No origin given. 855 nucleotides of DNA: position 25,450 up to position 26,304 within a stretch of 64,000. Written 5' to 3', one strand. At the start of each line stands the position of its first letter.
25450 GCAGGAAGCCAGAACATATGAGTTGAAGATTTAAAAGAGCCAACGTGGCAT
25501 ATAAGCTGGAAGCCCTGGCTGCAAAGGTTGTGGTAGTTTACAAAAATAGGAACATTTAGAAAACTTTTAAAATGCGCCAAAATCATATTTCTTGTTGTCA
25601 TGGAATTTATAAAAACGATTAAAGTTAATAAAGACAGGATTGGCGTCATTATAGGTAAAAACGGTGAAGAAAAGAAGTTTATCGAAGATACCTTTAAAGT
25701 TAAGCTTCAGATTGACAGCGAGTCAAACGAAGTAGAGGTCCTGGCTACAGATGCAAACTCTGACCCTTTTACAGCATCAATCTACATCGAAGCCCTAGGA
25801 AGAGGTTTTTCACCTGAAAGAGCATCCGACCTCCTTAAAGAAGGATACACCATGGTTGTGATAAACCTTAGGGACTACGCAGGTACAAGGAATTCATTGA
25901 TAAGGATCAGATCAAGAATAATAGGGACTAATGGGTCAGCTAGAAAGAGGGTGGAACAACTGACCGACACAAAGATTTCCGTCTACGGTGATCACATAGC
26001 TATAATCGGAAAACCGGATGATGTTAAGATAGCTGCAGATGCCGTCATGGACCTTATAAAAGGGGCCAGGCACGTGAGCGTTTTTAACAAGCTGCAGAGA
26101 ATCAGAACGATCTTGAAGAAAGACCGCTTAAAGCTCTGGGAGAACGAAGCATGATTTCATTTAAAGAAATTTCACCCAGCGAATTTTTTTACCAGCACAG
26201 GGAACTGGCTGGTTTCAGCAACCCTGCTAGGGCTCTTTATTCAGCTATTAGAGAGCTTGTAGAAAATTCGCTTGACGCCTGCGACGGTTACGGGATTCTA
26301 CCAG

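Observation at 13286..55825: Family of TnpB-less 'omegaRNA cassettes': mini IS605 elements with their own TATA-like element, each abutting a different guide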

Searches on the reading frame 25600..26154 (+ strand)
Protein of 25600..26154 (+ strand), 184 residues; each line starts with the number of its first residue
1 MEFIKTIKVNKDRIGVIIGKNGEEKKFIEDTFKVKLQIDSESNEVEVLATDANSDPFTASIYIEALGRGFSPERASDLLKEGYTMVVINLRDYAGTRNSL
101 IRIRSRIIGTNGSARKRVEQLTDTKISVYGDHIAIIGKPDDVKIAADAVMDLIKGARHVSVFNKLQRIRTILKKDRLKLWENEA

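Call 16: search_protein_families(library=pfam, proteins=[window:25600-26154:+])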
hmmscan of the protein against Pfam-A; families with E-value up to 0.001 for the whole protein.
window:25600-26154:+ (184 aa): 5 families
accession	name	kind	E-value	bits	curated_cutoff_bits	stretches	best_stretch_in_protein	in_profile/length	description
PF00013.35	KH_1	-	1.4e-14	54.1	21.5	2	5-46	2-49/66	KH domain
PF21800.4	KH_KRR1_2nd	-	6.1e-10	39.4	27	1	85-158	3-76/91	KRR1 small subunit processome component, second KH domain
PF22891.2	KH_PNO1_2nd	-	4.9e-08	33.5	27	1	99-168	17-86/90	Eukaryotic type KH-domain (KH-domain type I) (327.11.2)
PF22675.2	KH-I_KHDC4-BBP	-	2e-05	24.8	30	0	102-130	6-34/76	KHDC4/BBP-like, KH-domain type I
PF07650.23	KH_2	-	0.00023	21.4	22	0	7-37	29-59/78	KH domain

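Call 52: find_encoding_contigs(protein=window:25600-26154:+, flank=1500, max_places=10)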
Protein window:25600-26154:+ (184 aa): 23 contigs read that carry it; 10 places shown.
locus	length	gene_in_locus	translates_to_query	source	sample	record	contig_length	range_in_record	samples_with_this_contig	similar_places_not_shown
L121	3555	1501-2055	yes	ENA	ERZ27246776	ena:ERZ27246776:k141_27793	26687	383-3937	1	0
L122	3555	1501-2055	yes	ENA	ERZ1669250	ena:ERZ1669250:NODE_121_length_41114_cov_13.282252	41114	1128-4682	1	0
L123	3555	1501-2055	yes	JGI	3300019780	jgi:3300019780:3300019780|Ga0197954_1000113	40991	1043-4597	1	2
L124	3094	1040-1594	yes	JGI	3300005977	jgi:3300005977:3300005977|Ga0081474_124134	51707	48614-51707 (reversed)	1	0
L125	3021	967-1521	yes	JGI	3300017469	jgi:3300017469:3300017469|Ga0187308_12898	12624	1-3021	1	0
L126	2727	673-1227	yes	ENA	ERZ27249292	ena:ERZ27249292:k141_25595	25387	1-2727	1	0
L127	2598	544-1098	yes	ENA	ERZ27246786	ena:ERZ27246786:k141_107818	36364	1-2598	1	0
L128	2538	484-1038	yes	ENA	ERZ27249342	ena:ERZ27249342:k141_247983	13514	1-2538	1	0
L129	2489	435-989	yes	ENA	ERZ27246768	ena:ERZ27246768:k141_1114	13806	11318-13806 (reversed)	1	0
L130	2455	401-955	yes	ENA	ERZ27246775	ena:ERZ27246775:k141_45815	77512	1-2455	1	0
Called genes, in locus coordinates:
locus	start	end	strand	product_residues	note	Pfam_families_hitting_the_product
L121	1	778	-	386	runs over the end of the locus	?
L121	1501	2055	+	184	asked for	PF00013:KH_1 (weak), PF22675:KH-I_KHDC4-BBP (faint), PF21800:KH_KRR1_2nd, PF22891:KH_PNO1_2nd, PF00013:KH_1 (weak)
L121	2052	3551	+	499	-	PF02518:HATPase_c, PF13589:HATPase_c_3, PF09239:Topo-VIb_trans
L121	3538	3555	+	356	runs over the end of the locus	PF04406:TP6A_N, PF21180:TOP6A-Spo11_Toprim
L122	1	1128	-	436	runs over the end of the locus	-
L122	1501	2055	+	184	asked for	PF00013:KH_1 (weak), PF22675:KH-I_KHDC4-BBP (faint), PF21800:KH_KRR1_2nd, PF22891:KH_PNO1_2nd, PF00013:KH_1 (weak)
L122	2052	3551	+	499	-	PF02518:HATPase_c, PF13589:HATPase_c_3, PF09239:Topo-VIb_trans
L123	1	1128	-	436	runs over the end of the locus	-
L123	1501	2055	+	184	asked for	PF00013:KH_1 (weak), PF22675:KH-I_KHDC4-BBP (faint), PF21800:KH_KRR1_2nd, PF22891:KH_PNO1_2nd, PF00013:KH_1 (weak)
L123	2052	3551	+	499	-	PF02518:HATPase_c, PF13589:HATPase_c_3, PF09239:Topo-VIb_trans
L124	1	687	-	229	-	?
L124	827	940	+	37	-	-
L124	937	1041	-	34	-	-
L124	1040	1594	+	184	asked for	PF00013:KH_1 (weak), PF22675:KH-I_KHDC4-BBP (faint), PF21800:KH_KRR1_2nd, PF22891:KH_PNO1_2nd, PF00013:KH_1 (weak)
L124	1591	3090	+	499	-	PF02518:HATPase_c, PF13589:HATPase_c_3, PF09239:Topo-VIb_trans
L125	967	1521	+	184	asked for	PF00013:KH_1 (weak), PF22675:KH-I_KHDC4-BBP (faint), PF21800:KH_KRR1_2nd, PF22891:KH_PNO1_2nd, PF00013:KH_1 (weak)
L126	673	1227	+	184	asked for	PF00013:KH_1 (weak), PF22675:KH-I_KHDC4-BBP (faint), PF21800:KH_KRR1_2nd, PF22891:KH_PNO1_2nd, PF00013:KH_1 (weak)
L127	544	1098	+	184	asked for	PF00013:KH_1 (weak), PF22675:KH-I_KHDC4-BBP (faint), PF21800:KH_KRR1_2nd, PF22891:KH_PNO1_2nd, PF00013:KH_1 (weak)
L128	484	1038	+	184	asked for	PF00013:KH_1 (weak), PF22675:KH-I_KHDC4-BBP (faint), PF21800:KH_KRR1_2nd, PF22891:KH_PNO1_2nd, PF00013:KH_1 (weak)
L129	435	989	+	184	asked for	PF00013:KH_1 (weak), PF22675:KH-I_KHDC4-BBP (faint), PF21800:KH_KRR1_2nd, PF22891:KH_PNO1_2nd, PF00013:KH_1 (weak)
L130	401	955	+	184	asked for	PF00013:KH_1 (weak), PF22675:KH-I_KHDC4-BBP (faint), PF21800:KH_KRR1_2nd, PF22891:KH_PNO1_2nd, PF00013:KH_1 (weak)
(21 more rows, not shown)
